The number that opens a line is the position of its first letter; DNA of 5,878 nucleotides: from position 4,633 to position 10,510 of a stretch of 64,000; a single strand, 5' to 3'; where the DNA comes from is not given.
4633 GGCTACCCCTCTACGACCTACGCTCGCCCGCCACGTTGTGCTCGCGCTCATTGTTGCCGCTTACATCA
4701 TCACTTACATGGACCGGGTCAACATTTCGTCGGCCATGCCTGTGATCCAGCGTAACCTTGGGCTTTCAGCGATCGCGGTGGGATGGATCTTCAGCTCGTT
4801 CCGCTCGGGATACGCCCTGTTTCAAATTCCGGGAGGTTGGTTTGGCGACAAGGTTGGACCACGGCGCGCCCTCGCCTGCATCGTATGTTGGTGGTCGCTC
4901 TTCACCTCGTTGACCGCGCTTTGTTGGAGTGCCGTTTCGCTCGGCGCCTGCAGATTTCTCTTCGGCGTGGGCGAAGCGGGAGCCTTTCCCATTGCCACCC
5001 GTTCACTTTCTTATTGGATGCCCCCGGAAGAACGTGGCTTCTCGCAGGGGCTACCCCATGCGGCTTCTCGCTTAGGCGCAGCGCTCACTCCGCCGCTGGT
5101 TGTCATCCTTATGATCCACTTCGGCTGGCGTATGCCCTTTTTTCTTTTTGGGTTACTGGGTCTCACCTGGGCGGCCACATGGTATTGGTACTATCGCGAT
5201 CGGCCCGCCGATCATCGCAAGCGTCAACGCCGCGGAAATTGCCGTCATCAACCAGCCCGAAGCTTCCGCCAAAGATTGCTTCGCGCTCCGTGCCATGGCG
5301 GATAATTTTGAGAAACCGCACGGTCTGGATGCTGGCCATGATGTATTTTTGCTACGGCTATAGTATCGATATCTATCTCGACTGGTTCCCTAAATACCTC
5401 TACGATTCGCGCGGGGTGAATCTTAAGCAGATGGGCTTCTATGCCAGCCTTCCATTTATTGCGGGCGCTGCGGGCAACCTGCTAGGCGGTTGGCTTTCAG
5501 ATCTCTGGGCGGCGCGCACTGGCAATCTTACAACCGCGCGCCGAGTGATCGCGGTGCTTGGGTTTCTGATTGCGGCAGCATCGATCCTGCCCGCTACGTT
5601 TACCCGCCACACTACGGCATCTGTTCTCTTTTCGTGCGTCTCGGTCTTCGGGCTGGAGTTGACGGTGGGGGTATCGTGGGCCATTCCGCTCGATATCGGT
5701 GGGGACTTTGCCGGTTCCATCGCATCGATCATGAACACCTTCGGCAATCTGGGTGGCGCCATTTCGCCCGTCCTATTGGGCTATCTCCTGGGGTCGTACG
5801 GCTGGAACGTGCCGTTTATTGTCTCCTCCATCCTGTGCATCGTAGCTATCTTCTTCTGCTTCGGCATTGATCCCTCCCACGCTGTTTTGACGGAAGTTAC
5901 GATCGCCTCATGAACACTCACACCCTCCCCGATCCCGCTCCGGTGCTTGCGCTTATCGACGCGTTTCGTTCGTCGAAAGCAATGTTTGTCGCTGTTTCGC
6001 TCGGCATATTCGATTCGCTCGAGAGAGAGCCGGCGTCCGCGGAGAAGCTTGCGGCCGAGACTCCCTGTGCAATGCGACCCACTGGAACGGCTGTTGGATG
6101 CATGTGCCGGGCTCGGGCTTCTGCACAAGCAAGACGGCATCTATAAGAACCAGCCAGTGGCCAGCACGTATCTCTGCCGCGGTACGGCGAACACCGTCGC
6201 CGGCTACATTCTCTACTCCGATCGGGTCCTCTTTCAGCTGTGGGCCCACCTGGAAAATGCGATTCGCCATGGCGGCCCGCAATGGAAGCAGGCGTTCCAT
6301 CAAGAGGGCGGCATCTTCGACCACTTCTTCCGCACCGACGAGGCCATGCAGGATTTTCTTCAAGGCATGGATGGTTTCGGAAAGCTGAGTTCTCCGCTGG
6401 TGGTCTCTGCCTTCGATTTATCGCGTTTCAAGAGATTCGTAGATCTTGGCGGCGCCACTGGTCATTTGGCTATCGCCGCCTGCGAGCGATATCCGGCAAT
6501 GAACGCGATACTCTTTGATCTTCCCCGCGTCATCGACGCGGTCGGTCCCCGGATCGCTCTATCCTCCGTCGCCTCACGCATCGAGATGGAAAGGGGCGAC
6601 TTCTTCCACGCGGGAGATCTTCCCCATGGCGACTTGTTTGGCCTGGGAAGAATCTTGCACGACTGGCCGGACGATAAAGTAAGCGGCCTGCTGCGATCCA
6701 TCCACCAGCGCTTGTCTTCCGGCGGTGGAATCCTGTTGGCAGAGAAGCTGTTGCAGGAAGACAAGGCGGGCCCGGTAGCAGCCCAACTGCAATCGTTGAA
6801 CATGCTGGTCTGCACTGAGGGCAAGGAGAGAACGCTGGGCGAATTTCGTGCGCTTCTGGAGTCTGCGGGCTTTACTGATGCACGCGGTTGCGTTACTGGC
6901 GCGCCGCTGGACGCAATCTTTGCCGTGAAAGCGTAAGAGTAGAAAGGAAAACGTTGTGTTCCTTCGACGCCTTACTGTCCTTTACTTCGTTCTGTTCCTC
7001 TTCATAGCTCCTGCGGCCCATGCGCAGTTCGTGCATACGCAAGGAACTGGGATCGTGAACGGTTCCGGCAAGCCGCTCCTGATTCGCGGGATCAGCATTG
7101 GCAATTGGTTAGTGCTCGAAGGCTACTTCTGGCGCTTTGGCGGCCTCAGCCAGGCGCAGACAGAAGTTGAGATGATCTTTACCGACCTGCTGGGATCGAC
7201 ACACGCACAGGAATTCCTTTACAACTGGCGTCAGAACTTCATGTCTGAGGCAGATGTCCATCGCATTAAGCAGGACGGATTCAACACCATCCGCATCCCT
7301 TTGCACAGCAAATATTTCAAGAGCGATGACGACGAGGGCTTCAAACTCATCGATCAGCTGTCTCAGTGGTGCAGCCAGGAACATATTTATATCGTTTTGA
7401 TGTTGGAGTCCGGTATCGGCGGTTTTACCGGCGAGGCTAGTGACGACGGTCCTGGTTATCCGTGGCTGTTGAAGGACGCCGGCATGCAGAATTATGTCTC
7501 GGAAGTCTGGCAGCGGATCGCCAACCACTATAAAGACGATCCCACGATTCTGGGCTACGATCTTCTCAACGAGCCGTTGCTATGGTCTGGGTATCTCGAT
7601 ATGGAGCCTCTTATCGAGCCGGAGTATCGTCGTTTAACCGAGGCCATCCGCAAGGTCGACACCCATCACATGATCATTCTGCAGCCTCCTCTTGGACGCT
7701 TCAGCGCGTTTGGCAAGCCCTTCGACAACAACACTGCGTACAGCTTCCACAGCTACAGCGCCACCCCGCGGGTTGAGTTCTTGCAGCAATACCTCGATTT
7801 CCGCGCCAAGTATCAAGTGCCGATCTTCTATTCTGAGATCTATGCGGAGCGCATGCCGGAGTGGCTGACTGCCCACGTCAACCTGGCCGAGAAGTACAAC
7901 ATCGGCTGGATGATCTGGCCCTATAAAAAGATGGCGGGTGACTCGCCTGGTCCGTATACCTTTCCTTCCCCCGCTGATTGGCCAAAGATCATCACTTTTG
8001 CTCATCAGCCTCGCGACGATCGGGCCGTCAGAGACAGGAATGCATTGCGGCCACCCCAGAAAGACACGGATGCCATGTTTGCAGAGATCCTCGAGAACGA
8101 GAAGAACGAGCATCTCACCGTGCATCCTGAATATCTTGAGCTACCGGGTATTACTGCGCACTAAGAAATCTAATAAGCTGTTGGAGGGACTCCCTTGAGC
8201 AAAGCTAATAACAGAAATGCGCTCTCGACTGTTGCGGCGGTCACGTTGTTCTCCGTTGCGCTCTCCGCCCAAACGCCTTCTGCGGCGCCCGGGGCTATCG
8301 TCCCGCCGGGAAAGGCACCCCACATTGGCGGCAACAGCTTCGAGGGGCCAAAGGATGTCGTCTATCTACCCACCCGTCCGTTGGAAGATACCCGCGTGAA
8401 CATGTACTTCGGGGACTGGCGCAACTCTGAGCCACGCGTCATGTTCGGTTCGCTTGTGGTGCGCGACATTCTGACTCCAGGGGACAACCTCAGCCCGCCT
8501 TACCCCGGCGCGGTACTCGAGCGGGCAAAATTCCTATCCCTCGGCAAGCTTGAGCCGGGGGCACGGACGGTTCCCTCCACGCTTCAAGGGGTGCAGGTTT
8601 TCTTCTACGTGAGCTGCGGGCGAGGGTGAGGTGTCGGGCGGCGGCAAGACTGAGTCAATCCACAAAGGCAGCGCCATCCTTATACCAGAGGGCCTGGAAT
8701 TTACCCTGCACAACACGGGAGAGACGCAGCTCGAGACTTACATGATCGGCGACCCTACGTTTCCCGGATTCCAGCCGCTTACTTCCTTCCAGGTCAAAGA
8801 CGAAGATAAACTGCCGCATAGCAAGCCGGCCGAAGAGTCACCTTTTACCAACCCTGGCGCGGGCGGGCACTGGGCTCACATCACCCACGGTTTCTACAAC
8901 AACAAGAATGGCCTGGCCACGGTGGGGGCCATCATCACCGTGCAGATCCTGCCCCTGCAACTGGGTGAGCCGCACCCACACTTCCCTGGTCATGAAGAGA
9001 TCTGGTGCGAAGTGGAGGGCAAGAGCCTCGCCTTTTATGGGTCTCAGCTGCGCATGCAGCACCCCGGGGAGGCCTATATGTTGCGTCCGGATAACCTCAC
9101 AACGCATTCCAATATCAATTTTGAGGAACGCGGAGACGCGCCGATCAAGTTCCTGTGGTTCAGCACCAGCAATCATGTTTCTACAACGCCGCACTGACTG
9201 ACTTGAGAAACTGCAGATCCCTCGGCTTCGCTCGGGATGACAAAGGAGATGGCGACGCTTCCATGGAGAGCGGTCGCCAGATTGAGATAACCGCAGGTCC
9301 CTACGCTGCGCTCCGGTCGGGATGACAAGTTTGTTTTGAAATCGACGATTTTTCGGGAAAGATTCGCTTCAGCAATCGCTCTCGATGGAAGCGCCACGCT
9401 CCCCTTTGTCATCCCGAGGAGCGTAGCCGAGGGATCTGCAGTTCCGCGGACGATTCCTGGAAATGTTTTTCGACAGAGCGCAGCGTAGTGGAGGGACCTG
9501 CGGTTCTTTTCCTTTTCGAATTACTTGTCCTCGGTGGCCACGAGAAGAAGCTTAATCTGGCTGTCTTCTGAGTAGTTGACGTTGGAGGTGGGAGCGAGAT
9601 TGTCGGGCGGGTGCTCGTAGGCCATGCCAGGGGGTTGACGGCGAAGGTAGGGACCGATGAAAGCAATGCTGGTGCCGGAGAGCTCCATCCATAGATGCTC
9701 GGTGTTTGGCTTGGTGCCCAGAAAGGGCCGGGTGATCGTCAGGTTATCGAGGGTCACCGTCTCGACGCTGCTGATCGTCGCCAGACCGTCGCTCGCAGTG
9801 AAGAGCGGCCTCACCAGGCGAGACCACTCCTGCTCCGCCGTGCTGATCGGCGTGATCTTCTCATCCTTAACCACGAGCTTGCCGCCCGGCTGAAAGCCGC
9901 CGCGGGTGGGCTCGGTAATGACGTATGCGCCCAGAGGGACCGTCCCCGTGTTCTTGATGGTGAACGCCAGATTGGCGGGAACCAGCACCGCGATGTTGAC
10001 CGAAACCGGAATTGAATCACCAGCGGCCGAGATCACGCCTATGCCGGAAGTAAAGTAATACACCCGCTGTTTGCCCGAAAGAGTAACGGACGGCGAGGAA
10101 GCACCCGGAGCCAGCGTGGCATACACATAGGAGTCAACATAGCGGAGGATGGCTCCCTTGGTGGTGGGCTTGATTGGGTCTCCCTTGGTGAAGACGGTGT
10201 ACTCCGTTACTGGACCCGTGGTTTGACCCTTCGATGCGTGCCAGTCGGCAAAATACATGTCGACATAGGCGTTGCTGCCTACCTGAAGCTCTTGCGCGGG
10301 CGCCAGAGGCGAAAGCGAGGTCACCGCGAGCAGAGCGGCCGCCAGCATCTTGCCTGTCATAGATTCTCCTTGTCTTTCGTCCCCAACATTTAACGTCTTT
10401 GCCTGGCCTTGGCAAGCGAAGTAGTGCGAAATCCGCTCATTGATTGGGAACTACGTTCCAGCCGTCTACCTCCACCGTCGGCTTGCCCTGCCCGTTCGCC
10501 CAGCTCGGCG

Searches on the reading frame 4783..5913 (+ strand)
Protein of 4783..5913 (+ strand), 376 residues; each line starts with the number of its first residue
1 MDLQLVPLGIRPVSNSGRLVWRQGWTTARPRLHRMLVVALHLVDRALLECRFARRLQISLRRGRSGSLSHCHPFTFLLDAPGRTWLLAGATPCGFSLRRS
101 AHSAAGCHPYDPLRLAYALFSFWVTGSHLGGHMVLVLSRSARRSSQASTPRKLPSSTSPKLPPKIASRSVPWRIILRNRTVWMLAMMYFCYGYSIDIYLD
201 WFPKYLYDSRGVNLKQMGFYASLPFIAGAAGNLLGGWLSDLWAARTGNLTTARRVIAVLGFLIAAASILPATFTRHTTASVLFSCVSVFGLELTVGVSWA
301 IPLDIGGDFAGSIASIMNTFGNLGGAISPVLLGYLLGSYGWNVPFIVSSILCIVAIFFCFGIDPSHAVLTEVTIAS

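Call 7: search_protein_families(library=pfam, proteins=[window:4783-5913:+], max_evalue=0.001)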
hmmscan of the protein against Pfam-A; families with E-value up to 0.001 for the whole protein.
window:4783-5913:+ (376 aa): 1 family
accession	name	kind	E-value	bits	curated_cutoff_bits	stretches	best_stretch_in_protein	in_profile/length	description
PF07690.21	MFS_1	-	3.1e-23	82.7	33.4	2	122-329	154-347/347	Major Facilitator Superfamily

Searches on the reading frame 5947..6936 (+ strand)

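Call 7: search_protein_families(library=pfam, proteins=[window:5947-6936:+], max_evalue=0.001)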
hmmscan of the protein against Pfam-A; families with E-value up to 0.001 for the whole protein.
window:5947-6936:+ (329 aa): 3 families
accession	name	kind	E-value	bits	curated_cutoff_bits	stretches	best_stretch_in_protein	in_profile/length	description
PF00891.24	Methyltransf_2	-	2.2e-51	174.6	22.3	1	99-309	1-209/210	O-methyltransferase domain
PF08100.18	Dimerisation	-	3.5e-06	27.2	25.6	1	37-76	48-91/93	O-methyltransferase dimerisation domain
PF13489.12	Methyltransf_23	-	4.1e-05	23.8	27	0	158-310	20-160/164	Methyltransferase domain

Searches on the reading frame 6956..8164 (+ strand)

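Call 7: search_protein_families(library=pfam, proteins=[window:6956-8164:+], max_evalue=0.001)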
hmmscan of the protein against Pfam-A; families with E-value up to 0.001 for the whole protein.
window:6956-8164:+ (402 aa): 1 family
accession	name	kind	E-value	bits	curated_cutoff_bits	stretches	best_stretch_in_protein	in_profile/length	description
PF00150.24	Cellulase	-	2.3e-20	73.7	23.5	1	83-322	16-267/272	Cellulase (glycosyl hydrolase family 5)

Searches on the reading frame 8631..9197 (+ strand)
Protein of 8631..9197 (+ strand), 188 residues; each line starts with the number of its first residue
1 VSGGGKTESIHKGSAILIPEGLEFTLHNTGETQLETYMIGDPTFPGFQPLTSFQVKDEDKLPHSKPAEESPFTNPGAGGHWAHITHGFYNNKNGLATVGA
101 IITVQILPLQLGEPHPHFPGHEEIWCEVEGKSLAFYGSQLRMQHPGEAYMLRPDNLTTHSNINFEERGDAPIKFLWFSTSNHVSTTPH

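Call 7: search_protein_families(library=pfam, proteins=[window:8631-9197:+], max_evalue=0.001)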
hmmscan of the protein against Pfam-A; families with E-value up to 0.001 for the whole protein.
window:8631-9197:+ (188 aa): 1 family
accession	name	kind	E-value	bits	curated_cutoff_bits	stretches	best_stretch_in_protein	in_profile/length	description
PF07883.17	Cupin_2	-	8.8e-06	25.8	27.2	0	4-39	34-69/70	Cupin domain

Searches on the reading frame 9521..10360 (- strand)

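Call 7: search_protein_families(library=pfam, proteins=[window:9521-10360:-], max_evalue=0.001)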
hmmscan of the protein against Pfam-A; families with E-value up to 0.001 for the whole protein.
window:9521-10360:- (279 aa): 1 family
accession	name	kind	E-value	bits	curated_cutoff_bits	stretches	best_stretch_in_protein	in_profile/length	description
PF07883.17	Cupin_2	-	0.00059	19.9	27.2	0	80-148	2-69/70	Cupin domain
